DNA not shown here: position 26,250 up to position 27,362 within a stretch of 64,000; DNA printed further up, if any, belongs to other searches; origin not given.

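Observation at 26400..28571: Candidate acetyl-to-formyl swap module: PIG-L deacetylase, initiating transferase and formyltransferase in one divergent operon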

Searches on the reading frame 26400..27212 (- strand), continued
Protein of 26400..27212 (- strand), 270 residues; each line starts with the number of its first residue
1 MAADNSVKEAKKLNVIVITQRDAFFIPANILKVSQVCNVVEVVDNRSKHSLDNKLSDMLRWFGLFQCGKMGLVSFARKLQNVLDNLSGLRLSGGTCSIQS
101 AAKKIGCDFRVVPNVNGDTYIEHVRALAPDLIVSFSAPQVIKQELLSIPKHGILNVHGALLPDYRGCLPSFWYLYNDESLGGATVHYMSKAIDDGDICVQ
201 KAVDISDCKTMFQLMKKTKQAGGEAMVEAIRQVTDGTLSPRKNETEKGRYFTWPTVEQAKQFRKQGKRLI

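Call 26: predict_structure(alignment_id=A1)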
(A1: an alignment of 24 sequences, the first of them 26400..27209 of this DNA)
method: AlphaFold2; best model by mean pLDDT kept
length: 269 residues; sequences in the alignment: 24
mean_pLDDT: 82.8   pTM: 0.84
mean pLDDT of the five models: 82.8, 82.8, 81.4, 79.0, 78.3
residues with pLDDT >= 90: 135; 70-90: 65; 50-70: 59; < 50: 10
segments of 3 or more residues with pLDDT < 50: none
pLDDT, mean of each block of 10 residues (from residue 1): 55 94 92 98 73 64 76 90 94 95 97 93 98 82 94 88 61 67 86 83 83 87 97 95 67 62 61
secondary structure, 60 per line:
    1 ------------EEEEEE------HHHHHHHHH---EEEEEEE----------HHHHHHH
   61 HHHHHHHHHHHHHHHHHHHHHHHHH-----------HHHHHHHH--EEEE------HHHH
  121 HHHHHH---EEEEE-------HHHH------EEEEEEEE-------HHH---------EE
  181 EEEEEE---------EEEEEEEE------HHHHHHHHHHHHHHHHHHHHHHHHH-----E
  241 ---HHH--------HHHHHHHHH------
elements in order: E13-18 H25-33 E37-43 H54-85 H97-104 E107-110 H117-126 E130-134 H142-145 E152-159 E179-186 E196-203 H210-234 H255-263

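Call 30: search_protein_families(library=pfam, proteins=[L022:3758-5395:+, L022:5573-6931:+, L022:7094-8587:+, L022:10877-11950:-, L022:12043-12570:+, L020:4554-6221:+, L020:6372-7910:+, L020:7957-8475:+, L020:10808-11701:+, L020:11940-12740:-], max_evalue=0.0001)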
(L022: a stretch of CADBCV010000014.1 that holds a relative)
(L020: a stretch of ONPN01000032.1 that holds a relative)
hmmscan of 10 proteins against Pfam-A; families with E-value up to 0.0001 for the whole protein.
L022:3758-5395:+ (545 aa): 1 family
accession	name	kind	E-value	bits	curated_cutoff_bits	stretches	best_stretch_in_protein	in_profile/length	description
PF13306.12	LRR_5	-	1.3e-08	35.2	27.7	1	293-350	9-65/127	BspA type Leucine rich repeat region (6 copies)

L022:5573-6931:+ (452 aa): 2 families
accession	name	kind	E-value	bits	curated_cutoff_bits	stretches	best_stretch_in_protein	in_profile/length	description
PF13203.12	DUF2201_N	-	7.7e-13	49.1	23.2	1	19-203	10-156/271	Putative metallopeptidase domain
PF09967.15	DUF2201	-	2.9e-10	40.8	26.4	1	287-422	2-118/123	VWA-like domain (DUF2201)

L022:7094-8587:+ (497 aa): 3 families
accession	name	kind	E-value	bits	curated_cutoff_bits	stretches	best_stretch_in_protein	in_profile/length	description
PF07728.20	AAA_5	-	4.8e-07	30.3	22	1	35-169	1-130/139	AAA domain (dynein-related subfamily)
PF00004.35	AAA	-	1.3e-06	29.4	21.2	1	36-130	1-73/131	ATPase family associated with various cellular activities (AAA)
PF20030.5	bpMoxR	-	7.2e-05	22.4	27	0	14-99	11-97/205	MoxR domain in the MoxR-vWA-beta-propeller ternary systems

L022:10877-11950:- (357 aa): 2 families
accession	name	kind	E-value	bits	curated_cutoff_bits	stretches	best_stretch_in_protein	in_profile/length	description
PF00392.27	GntR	-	2.1e-15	56.6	27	1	14-75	2-63/64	Bacterial regulatory proteins, gntR family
PF00155.27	Aminotran_1_2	-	2.7e-11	43.7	19.7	1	105-354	18-281/361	Aminotransferase class I and II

L022:12043-12570:+ (175 aa): 3 families
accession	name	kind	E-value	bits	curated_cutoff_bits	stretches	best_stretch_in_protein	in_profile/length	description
PF07155.17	ECF-ribofla_trS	-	1.6e-25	90.5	26.7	1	6-158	2-167/172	ECF-type riboflavin transporter, S component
PF12822.12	ECF_trnsprt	-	2.1e-09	38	30.7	1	9-154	1-161/169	ECF transporter, substrate-specific component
PF09512.15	ThiW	-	5.1e-06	27.1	30.3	1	11-157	1-143/150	Thiamine-precursor transporter protein (ThiW)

L020:4554-6221:+ (555 aa): 2 families
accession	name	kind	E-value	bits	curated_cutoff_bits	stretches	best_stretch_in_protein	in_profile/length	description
PF13203.12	DUF2201_N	-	7.9e-14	52.3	23.2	1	122-343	10-235/271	Putative metallopeptidase domain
PF09967.15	DUF2201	-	4.5e-10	40.2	26.4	1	390-524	2-117/123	VWA-like domain (DUF2201)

L020:6372-7910:+ (512 aa): 4 families
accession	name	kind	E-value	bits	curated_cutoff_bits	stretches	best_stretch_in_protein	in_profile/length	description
PF07728.20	AAA_5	-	6.9e-07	29.8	22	1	48-182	1-130/139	AAA domain (dynein-related subfamily)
PF00004.35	AAA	-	2.9e-06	28.2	21.2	1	49-143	1-73/131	ATPase family associated with various cellular activities (AAA)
PF20030.5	bpMoxR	-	1.8e-05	24.3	27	0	24-112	8-97/205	MoxR domain in the MoxR-vWA-beta-propeller ternary systems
PF00158.32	Sigma54_activat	-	9.8e-05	22.5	20.2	0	44-156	20-122/168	Sigma-54 interaction domain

L020:7957-8475:+ (172 aa): 1 family
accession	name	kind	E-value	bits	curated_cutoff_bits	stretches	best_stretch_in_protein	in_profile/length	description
PF02664.20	LuxS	-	7.8e-51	172.3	27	1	2-141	2-146/154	S-Ribosylhomocysteinase (LuxS)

L020:10808-11701:+ (297 aa): 1 family
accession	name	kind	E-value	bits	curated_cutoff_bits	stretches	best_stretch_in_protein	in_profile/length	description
PF04015.17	DUF362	-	5.6e-47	160.8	24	1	31-252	1-200/200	Domain of unknown function (DUF362)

L020:11940-12740:- (266 aa): 0 families

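Call 31: search_protein_families(library=pfam, proteins=[L031:3823-4665:+, L031:5472-6635:+, L031:6616-7188:-, L031:10859-11632:+, L031:11629-12867:+, L031:12906-14060:+, L031:14057-15280:+, L031:15277-16527:+, L031:17632-18786:+, L031:18789-20351:+], max_evalue=0.0001)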
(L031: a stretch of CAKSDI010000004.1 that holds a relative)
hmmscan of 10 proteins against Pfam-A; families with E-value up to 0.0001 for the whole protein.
L031:3823-4665:+ (280 aa): 3 families
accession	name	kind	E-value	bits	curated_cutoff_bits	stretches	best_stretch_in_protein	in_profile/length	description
PF17762.8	HTH_ParB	-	1.3e-27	96.3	22.6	1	104-201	2-100/102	ParB HTH domain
PF02195.25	ParB_N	-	2.9e-25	88.6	26.3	1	8-101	2-95/95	ParB N-terminal domain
PF13744.12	HTH_37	-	5.6e-05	23.3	27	0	111-143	20-52/80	Helix-turn-helix domain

L031:5472-6635:+ (387 aa): 1 family
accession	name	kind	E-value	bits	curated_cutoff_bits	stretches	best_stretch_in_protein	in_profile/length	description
PF13556.12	HTH_30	-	2.5e-14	53.2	27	1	324-368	4-48/59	PucR C-terminal helix-turn-helix domain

L031:6616-7188:- (190 aa): 2 families
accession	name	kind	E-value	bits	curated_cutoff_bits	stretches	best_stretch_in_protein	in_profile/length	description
PF12850.12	Metallophos_2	-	4.1e-19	69.5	27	1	10-171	1-150/154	Calcineurin-like phosphoesterase superfamily domain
PF00149.33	Metallophos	-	7.3e-11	43.3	21.5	1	10-172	1-142/191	Calcineurin-like phosphoesterase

L031:10859-11632:+ (257 aa): 3 families
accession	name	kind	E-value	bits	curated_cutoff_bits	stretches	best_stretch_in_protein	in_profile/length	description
PF00535.33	Glycos_transf_2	-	5.6e-41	140.7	23.3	1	7-128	1-123/168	Glycosyl transferase family 2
PF10111.15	Glyco_tranf_2_2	-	3.3e-14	53.5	27.3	1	7-107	1-105/276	Glycosyltransferase like family 2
PF13641.12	Glyco_tranf_2_3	-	7.6e-10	39.6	27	1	6-114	3-117/230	Glycosyltransferase like family 2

L031:11629-12867:+ (412 aa): 4 families
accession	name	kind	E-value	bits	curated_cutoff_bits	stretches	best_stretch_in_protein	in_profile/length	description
PF03721.20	UDPG_MGDP_dh_N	-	4.8e-33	114.7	27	1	1-168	1-181/187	UDP-glucose/GDP-mannose dehydrogenase family, NAD binding domain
PF00984.24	UDPG_MGDP_dh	-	1.5e-27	96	25.4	1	198-287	2-93/94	UDP-glucose/GDP-mannose dehydrogenase family, central domain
PF03720.21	UDPG_MGDP_dh_C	-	2.6e-12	47.5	30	1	323-399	1-80/103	UDP-glucose/GDP-mannose dehydrogenase family, UDP binding domain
PF01210.29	NAD_Gly3P_dh_N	-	3.3e-06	27.6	23.1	1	2-84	1-80/158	NAD-dependent glycerol-3-phosphate dehydrogenase N-terminus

L031:12906-14060:+ (384 aa): 0 families

L031:14057-15280:+ (407 aa): 4 families
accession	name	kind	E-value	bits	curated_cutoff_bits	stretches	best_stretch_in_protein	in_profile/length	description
PF00534.26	Glycos_transf_1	-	9.3e-20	71.3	26.4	1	231-387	10-169/172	Glycosyl transferases group 1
PF13692.12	Glyco_trans_1_4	-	1.1e-13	52.1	27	1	237-374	2-140/142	Glycosyl transferases group 1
PF13439.12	Glyco_transf_4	-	1.3e-11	45.3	28.5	1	104-210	61-166/170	Glycosyltransferase Family 4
PF13579.12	Glyco_trans_4_4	-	2.1e-07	31.8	29.7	1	107-209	63-158/158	Glycosyl transferase 4-like domain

L031:15277-16527:+ (416 aa): 0 families

L031:17632-18786:+ (384 aa): 10 families
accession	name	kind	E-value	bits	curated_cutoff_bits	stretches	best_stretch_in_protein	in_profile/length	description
PF04432.18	FrhB_FdhB_C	-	5.1e-21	75.6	23.3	1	159-325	3-147/150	Coenzyme F420 hydrogenase/dehydrogenase, beta subunit C terminus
PF00037.32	Fer4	-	7.6e-11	41.8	21.1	2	6-26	3-23/24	4Fe-4S binding domain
PF12838.12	Fer4_7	-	3e-10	40.8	27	1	11-56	2-49/52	4Fe-4S dicluster domain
PF12837.12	Fer4_6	-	3e-10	40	25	1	38-55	2-19/24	4Fe-4S binding domain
PF14697.11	Fer4_21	-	2.6e-08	34.3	35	0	5-28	35-59/59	4Fe-4S dicluster domain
PF13187.11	Fer4_9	-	5.2e-07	30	27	1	11-56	2-48/52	4Fe-4S dicluster domain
PF12797.12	Fer4_2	-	5.9e-07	29.5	24.5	1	37-56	2-21/22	4Fe-4S binding domain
PF13183.11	Fer4_8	-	1.9e-06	28.8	27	0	43-75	3-35/68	4Fe-4S dicluster domain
PF25160.1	LdpA_Fe-S-bd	-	2.4e-05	24.4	27.6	0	7-30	24-47/49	LdpA Fe-S cluster-binding domain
PF13237.11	Fer4_10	-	5.5e-05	23.5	25.5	1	5-55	3-52/53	4Fe-4S dicluster domain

L031:18789-20351:+ (520 aa): 4 families
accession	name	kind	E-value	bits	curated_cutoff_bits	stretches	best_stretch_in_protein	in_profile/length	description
PF03023.19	MurJ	-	2.3e-78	264.3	27.4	1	39-464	2-431/451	Lipid II flippase MurJ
PF01554.23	MatE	-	1.1e-09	38.7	24.9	1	251-404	13-161/161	MatE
PF13440.11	Polysacc_synt_3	-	2.7e-09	37.1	23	1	133-341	80-284/293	Polysaccharide biosynthesis protein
PF01943.22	Polysacc_synt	-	8.7e-07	29.1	28.2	1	90-297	75-272/274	Polysaccharide biosynthesis protein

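Call 32: fold_search(model_id=the predicted structure, library=pdb)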
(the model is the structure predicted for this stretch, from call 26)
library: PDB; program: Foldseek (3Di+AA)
matches with E <= 10: 1165; with E <= 0.001: 155
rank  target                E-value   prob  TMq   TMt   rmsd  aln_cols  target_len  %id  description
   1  4iqf_B                3.3e-15  1.00  0.62  0.54   4.9       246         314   24  Crystal Structure of Methyionyl-tRNA Formyltransferase from Bacillus anthracis (released 2013-01-23)
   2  4iqf_A                8.2e-15  1.00  0.63  0.55   4.8       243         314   23  Crystal Structure of Methyionyl-tRNA Formyltransferase from Bacillus anthracis (released 2013-01-23)
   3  1fmt_B                1.6e-14  1.00  0.64  0.57   4.2       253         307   20  METHIONYL-TRNAFMET FORMYLTRANSFERASE FROM ESCHERICHIA COLI (released 1998-01-28)
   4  4wkg_A                8.7e-14  1.00  0.62  0.28   3.6       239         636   21  The crystal structure of apo ArnA features an unexpected central binding pocket and provides an explanation for enzyma (released 2014-12-17)
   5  1fmt_A                1.0e-13  1.00  0.64  0.57   4.1       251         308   20  METHIONYL-TRNAFMET FORMYLTRANSFERASE FROM ESCHERICHIA COLI (released 1998-01-28)
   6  4wkg_F                1.1e-13  1.00  0.62  0.28   3.5       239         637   21  The crystal structure of apo ArnA features an unexpected central binding pocket and provides an explanation for enzyma (released 2014-12-17)
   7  2bln_A                1.3e-13  1.00  0.62  0.56   3.7       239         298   20  N-terminal formyltransferase domain of ArnA in complex with N-5- formyltetrahydrofolate and UMP (released 2005-04-08)
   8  4iqf_C                1.3e-13  1.00  0.62  0.53   5.3       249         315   22  Crystal Structure of Methyionyl-tRNA Formyltransferase from Bacillus anthracis (released 2013-01-23)
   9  5j63_C                1.4e-13  1.00  0.60  0.57   4.0       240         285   20  Crystal Structure of the N-terminal N-formyltransferase Domain (residues 1-306) of Escherichia coli Arna in Complex wi (released 2016-05-25)
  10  5uai_B                1.5e-13  1.00  0.63  0.55   5.7       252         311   21  Crystal structure of Methionyl-tRNA formyltransferase from Pseudomonas aeruginosa (released 2017-01-18)
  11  5j63_D                1.5e-13  1.00  0.60  0.55   4.4       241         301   20  Crystal Structure of the N-terminal N-formyltransferase Domain (residues 1-306) of Escherichia coli Arna in Complex wi (released 2016-05-25)
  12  5uai_A                2.1e-13  1.00  0.62  0.54   5.5       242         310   21  Crystal structure of Methionyl-tRNA formyltransferase from Pseudomonas aeruginosa (released 2017-01-18)
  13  3q0i                  3.1e-13  1.00  0.62  0.55   3.7       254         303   19  Methionyl-tRNA formyltransferase from Vibrio cholerae (released 2010-12-29)
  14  4wkg_B                3.1e-13  1.00  0.61  0.27   3.6       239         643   21  The crystal structure of apo ArnA features an unexpected central binding pocket and provides an explanation for enzyma (released 2014-12-17)
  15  5j63_B                3.5e-13  1.00  0.60  0.54   4.0       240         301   20  Crystal Structure of the N-terminal N-formyltransferase Domain (residues 1-306) of Escherichia coli Arna in Complex wi (released 2016-05-25)
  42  5vyu_A                5.5e-10  1.00  0.54  0.59   5.8       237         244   20  Crystal structure of the WbkC N-formyltransferase from Brucella melitensis in complex with GDP-perosaminea and N-10-fo (released 2017-07-05)
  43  5vyu_B                8.0e-10  1.00  0.56  0.61   6.9       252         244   20  Crystal structure of the WbkC N-formyltransferase from Brucella melitensis in complex with GDP-perosaminea and N-10-fo (released 2017-07-05)
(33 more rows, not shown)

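Call 33: search_protein_families(library=ncbifam, proteins=[window:26400-27212:-], max_evalue=0.00001)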
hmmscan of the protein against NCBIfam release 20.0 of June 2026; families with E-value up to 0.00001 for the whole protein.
window:26400-27212:- (270 aa): 7 families
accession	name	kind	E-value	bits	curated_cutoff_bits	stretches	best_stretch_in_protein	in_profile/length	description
NF005414.0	PRK06988.1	equivalog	2.9e-31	108.6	316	1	97-252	46-201/311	formyltransferase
NF005998.1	PRK08125.1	equivalog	4.8e-29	101.2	777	1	101-257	48-204/649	bifunctional UDP-4-amino-4-deoxy-L-arabinose formyltransferase/UDP-glucuronic acid oxidase ArnA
TIGR00460.1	fmt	equivalog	1.1e-26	93.7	201.5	1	116-250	67-201/315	methionyl-tRNA formyltransferase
TIGR00639.1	PurN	equivalog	3.3e-16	59.4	150.1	1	120-237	71-188/192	phosphoribosylglycinamide formyltransferase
NF005755.0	PRK07579.1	equivalog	9.6e-12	45.2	238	1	130-252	67-185/245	dTDP-4-amino-4,6-dideoxyglucose formyltransferase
NF004684.0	PRK06027.1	subfamily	1.9e-10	40.9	223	1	118-235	155-272/286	formyltetrahydrofolate deformylase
TIGR00655.1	PurU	equivalog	5.6e-09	36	285.95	1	104-232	130-264/280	formyltetrahydrofolate deformylase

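Call 38: search_protein_families(library=pfam, proteins=[L034:7076-7594:+, L034:7653-8600:+, L034:10809-11999:+, L034:12083-13183:+, L036:10815-11672:+, L036:11761-12717:+, L036:12733-13998:+, L036:9450-10010:+, L016:7805-8626:+, L017:8816-9964:+], max_evalue=0.0001)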
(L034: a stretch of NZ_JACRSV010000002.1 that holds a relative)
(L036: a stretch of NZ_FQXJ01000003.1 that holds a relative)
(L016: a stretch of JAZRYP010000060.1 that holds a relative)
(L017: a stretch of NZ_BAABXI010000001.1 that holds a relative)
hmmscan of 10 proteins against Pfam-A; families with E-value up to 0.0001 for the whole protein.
L034:7076-7594:+ (172 aa): 2 families
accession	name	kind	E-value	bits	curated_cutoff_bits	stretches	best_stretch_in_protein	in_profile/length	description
PF17836.7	PglD_N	-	5.4e-12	46.5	23.4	1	4-79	1-77/78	PglD N-terminal domain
PF00132.30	Hexapep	-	5.1e-05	23.2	27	0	119-151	2-34/36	Bacterial transferase hexapeptide (six repeats)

L034:7653-8600:+ (315 aa): 1 family
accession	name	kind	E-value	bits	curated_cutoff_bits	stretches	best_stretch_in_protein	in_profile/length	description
PF00248.27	Aldo_ket_red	-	1.9e-45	155.6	24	1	15-302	1-287/291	Aldo/keto reductase family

L034:10809-11999:+ (396 aa): 4 families
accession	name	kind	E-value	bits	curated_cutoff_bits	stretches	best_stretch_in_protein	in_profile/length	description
PF00534.26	Glycos_transf_1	-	6.2e-21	75.1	26.4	1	208-371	9-171/172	Glycosyl transferases group 1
PF13692.12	Glyco_trans_1_4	-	8e-18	65.5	27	1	216-357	3-140/142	Glycosyl transferases group 1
PF13579.12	Glyco_trans_4_4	-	1.1e-11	45.8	29.7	1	16-187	6-147/158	Glycosyl transferase 4-like domain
PF13439.12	Glyco_transf_4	-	1e-10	42.4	28.5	1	18-189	9-156/170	Glycosyltransferase Family 4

L034:12083-13183:+ (366 aa): 5 families
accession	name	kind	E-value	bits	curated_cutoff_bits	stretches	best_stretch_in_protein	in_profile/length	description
PF00534.26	Glycos_transf_1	-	3.5e-34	118.3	26.4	1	185-341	12-172/172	Glycosyl transferases group 1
PF13692.12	Glyco_trans_1_4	-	5.7e-28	98.4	27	1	191-327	4-142/142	Glycosyl transferases group 1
PF20706.3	GT4-conflict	-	3.2e-07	30.1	26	1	198-324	209-340/385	Family 4 Glycosyltransferase in conflict systems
PF13524.12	Glyco_trans_1_2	-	5.8e-07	30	25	1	219-350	14-137/144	Glycosyl transferase-like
PF13439.12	Glyco_transf_4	-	1.9e-06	28.5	28.5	1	18-177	2-169/170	Glycosyltransferase Family 4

L036:10815-11672:+ (285 aa): 2 families
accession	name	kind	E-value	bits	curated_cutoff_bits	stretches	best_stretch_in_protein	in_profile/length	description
PF11959.13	DUF3473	-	4.5e-20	72.4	29.6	1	145-277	6-129/130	Domain of unknown function (DUF3473)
PF01522.26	Polysacc_deac_1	-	1.9e-15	57.3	23.1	1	39-138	24-123/124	Polysaccharide deacetylase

L036:11761-12717:+ (318 aa): 8 families
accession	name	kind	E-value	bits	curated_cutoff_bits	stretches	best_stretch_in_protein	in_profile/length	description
PF01370.27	Epimerase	-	1.8e-38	132.7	20.9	1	7-231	1-239/240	NAD dependent epimerase/dehydratase family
PF01073.25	3Beta_HSD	-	7.4e-24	84.7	22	1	8-231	1-248/280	3-beta hydroxysteroid dehydrogenase/isomerase family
PF16363.11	GDP_Man_Dehyd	-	4.9e-21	76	27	1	8-223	1-242/332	GDP-mannose 4,6 dehydratase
PF07993.18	NAD_binding_4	-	3.2e-19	69.5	20.1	1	44-200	60-235/258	Male sterility protein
PF04321.23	RmlD_sub_bind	-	1.5e-17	64.1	27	1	6-184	2-164/287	RmlD substrate binding domain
PF13460.12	NAD_binding_10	-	2e-12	47.8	27.2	1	11-171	1-146/184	NAD(P)H-binding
PF02719.21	Polysacc_synt_2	-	2.7e-12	46.9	20.2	1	7-173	1-173/293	Polysaccharide biosynthesis protein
PF05368.20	NmrA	-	3e-06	27.5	27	1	5-265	3-250/298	NmrA-like family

L036:12733-13998:+ (421 aa): 5 families
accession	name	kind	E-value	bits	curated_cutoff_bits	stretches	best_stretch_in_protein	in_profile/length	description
PF00534.26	Glycos_transf_1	-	6.3e-18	65.3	26.4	1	233-396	11-170/172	Glycosyl transferases group 1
PF13692.12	Glyco_trans_1_4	-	1.3e-16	61.6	27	1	239-380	3-139/142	Glycosyl transferases group 1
PF13439.12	Glyco_transf_4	-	4.8e-08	33.6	28.5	1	99-217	64-169/170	Glycosyltransferase Family 4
PF13524.12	Glyco_trans_1_2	-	3e-07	30.9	25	1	263-396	10-126/144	Glycosyl transferase-like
PF13579.12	Glyco_trans_4_4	-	7.6e-07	30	29.7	1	91-191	59-144/158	Glycosyl transferase 4-like domain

L036:9450-10010:+ (186 aa): 2 families
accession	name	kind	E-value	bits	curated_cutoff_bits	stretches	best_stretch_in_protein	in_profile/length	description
PF17836.7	PglD_N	-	3.6e-20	72.7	23.4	1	6-79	2-77/78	PglD N-terminal domain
PF00132.30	Hexapep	-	1.6e-09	37.5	27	2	95-128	2-35/36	Bacterial transferase hexapeptide (six repeats)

L016:7805-8626:+ (273 aa): 4 families
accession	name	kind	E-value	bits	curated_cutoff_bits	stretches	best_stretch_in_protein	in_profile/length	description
PF00535.33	Glycos_transf_2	-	6.3e-22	78.7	23.3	1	5-166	1-162/168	Glycosyl transferase family 2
PF13641.12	Glyco_tranf_2_3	-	1.4e-11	45.3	27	1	18-205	15-209/230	Glycosyltransferase like family 2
PF13632.12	Glyco_trans_2_3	-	1.8e-05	25.1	27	1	94-250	6-170/198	Glycosyl transferase family group 2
PF10111.15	Glyco_tranf_2_2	-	5.4e-05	23.3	27.3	1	5-223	1-232/276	Glycosyltransferase like family 2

L017:8816-9964:+ (382 aa): 5 families
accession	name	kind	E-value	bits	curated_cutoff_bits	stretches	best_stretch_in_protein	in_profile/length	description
PF00534.26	Glycos_transf_1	-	1.2e-27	97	26.4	1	205-353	8-159/172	Glycosyl transferases group 1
PF13692.12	Glyco_trans_1_4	-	1.4e-26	93.9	27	1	213-351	2-141/142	Glycosyl transferases group 1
PF13477.12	Glyco_trans_4_2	-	4.6e-11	43.5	23.4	1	20-152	12-137/139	Glycosyl transferase 4-like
PF13579.12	Glyco_trans_4_4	-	3.3e-08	34.5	29.7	1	29-160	11-141/158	Glycosyl transferase 4-like domain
PF13439.12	Glyco_transf_4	-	3.5e-08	34.1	28.5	1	31-159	14-146/170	Glycosyltransferase Family 4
